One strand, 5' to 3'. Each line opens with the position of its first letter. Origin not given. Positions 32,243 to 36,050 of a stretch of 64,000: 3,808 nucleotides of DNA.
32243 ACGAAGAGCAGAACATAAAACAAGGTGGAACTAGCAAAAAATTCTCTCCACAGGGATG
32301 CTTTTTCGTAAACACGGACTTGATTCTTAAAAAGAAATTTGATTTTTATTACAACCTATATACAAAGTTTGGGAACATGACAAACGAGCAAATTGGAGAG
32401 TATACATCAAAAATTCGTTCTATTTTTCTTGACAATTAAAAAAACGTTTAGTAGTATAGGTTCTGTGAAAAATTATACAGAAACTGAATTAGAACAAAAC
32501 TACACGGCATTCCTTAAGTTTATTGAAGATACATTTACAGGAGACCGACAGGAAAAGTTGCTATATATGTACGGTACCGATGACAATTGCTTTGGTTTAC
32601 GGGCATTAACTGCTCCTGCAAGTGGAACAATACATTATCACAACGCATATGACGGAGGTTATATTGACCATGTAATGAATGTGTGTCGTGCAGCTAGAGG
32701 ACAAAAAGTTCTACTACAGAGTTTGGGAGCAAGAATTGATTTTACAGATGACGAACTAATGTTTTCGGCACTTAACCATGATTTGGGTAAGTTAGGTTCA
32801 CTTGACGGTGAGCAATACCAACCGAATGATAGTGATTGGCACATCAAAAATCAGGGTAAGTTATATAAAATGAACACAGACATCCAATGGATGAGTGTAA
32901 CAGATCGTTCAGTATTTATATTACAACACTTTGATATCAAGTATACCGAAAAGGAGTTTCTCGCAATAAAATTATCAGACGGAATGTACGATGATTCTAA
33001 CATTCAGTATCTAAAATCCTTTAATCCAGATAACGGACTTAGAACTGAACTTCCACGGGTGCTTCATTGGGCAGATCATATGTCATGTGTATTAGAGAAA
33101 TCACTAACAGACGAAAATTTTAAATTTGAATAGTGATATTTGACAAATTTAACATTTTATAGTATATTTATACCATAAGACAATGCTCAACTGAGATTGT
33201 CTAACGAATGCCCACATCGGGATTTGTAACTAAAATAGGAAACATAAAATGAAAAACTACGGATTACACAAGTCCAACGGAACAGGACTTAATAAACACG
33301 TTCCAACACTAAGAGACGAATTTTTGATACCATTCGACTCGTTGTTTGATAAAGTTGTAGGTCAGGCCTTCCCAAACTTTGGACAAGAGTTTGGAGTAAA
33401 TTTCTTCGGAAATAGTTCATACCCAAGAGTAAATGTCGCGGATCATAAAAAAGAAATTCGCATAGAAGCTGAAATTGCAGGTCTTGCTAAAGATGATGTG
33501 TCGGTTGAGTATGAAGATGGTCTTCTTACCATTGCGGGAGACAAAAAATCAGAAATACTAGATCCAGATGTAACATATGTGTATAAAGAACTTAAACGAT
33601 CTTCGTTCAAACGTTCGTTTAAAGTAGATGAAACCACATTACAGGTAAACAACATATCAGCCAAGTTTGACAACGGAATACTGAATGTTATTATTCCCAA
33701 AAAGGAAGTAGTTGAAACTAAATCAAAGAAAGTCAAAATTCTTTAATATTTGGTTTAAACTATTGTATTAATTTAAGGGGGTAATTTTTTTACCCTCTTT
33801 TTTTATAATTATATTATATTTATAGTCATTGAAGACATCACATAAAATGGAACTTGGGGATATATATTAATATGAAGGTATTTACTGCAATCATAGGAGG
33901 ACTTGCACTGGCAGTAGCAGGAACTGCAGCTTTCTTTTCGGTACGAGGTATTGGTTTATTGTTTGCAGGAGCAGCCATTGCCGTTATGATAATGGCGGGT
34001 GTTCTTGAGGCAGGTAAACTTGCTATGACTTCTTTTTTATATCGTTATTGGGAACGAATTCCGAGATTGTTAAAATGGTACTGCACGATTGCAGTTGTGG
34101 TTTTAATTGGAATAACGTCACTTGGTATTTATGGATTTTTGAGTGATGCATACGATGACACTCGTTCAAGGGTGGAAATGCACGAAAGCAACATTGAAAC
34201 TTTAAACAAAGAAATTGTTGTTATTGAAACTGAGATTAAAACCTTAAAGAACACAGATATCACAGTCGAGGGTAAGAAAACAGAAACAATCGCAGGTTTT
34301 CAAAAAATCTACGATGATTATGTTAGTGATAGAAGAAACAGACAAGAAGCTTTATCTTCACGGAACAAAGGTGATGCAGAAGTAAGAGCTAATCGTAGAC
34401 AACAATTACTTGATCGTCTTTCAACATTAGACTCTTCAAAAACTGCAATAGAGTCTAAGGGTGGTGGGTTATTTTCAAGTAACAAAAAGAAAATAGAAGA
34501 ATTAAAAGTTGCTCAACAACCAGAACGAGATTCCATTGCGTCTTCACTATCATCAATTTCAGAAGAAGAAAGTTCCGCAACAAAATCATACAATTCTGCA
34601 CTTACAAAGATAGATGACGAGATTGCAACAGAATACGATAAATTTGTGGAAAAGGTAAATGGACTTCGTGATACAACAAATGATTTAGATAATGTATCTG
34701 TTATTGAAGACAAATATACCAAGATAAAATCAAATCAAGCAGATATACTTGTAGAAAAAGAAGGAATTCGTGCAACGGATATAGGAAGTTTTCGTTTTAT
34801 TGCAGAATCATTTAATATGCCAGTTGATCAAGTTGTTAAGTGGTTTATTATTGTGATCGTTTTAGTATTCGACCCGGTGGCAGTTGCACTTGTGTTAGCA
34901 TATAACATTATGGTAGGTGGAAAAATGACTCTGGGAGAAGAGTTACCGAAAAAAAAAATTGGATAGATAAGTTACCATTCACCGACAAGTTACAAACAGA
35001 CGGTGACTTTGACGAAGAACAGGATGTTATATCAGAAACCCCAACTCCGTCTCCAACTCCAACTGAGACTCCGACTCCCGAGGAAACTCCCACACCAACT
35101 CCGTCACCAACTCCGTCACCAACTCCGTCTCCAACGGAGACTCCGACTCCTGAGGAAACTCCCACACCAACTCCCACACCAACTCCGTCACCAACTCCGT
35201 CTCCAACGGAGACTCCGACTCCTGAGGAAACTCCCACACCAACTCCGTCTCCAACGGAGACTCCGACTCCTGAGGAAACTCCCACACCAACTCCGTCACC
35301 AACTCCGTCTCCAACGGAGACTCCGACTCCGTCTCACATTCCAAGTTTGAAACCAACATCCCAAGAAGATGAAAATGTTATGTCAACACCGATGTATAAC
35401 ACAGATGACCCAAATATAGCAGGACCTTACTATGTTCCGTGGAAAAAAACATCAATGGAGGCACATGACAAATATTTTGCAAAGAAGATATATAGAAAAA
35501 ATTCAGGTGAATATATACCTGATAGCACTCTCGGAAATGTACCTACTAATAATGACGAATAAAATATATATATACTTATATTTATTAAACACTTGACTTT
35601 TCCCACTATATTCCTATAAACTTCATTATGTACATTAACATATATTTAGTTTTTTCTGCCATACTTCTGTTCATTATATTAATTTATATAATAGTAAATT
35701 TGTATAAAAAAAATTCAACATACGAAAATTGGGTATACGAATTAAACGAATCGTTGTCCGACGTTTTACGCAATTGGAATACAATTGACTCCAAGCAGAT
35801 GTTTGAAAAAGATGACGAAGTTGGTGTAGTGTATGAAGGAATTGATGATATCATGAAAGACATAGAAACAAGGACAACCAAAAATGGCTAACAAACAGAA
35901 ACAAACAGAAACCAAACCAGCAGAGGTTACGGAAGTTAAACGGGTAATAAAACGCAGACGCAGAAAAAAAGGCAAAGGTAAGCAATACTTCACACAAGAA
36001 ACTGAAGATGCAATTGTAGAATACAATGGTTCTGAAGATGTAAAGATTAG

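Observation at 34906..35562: Pro/Thr-repeat tail reachable only by a -1 slip at an A10 run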

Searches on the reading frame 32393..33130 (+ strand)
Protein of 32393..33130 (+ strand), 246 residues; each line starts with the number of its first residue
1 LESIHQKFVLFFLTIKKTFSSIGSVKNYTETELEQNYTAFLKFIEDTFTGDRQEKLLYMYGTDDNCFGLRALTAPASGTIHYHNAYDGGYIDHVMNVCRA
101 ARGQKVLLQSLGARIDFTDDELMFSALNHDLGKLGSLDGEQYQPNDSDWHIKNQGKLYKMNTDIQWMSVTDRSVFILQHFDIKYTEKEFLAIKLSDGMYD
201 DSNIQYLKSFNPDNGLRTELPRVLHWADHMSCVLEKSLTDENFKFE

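Call 7: search_protein_families(library=pfam, proteins=[window:32393-33130:+], max_evalue=0.01)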
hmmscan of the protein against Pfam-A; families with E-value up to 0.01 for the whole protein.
window:32393-33130:+ (246 aa): 0 families

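Call 8: search_protein_families(library=phrogs, proteins=[window:32393-33130:+], max_evalue=0.01)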
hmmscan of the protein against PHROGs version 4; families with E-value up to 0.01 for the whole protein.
window:32393-33130:+ (246 aa): 2 families
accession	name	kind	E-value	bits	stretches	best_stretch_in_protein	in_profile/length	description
phrog_5889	-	unknown function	3.9e-13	50.3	1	73-231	51-192/242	-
phrog_28876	-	other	2.7e-09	37.3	1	38-209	6-168/435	metal-dependent phosphohydrolase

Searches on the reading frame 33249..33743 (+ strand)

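Call 7: search_protein_families(library=pfam, proteins=[window:33249-33743:+], max_evalue=0.01)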
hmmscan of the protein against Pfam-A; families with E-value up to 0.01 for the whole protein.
window:33249-33743:+ (165 aa): 1 family
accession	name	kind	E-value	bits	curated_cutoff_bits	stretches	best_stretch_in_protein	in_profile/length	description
PF00011.27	HSP20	-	8.1e-17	61.6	20.8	1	64-164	3-101/102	Hsp20/alpha crystallin family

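Call 8: search_protein_families(library=phrogs, proteins=[window:33249-33743:+], max_evalue=0.01)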
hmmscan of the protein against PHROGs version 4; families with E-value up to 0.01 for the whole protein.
window:33249-33743:+ (165 aa): 1 family
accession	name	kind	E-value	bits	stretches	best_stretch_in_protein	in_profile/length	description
phrog_432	-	other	8.7e-21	75.3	1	46-164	38-147/148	Hsp20 heat shock protein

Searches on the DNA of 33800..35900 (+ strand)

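Call 5: search_dna_similar(query=window:33800-35900:+, collection=phages, mode=distant, max_rows=25)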
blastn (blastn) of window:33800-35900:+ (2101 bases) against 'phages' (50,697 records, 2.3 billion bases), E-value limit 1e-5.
Records with a match: 2; places in all: 2; records where one place covers at least 80% of the query: 0.
Best place of each record, by identity: 80-90% 1; 60-80% 1.
By first word of the organism name: Xanthomonas 2.
By host as written in the record: Xanthomonas oryzae pv. oryzae 1; Xanthomonas citri 1.
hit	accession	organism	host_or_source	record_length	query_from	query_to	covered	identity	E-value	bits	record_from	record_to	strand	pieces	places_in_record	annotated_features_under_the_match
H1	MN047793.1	Xanthomonas phage Xoo-sp13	Xanthomonas oryzae pv. oryzae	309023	127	249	6%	72.8%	8e-6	59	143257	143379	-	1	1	hypothetical protein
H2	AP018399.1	Xanthomonas phage XacN1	Xanthomonas citri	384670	1460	1516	3%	82.5%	8e-6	59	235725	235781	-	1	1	hypothetical protein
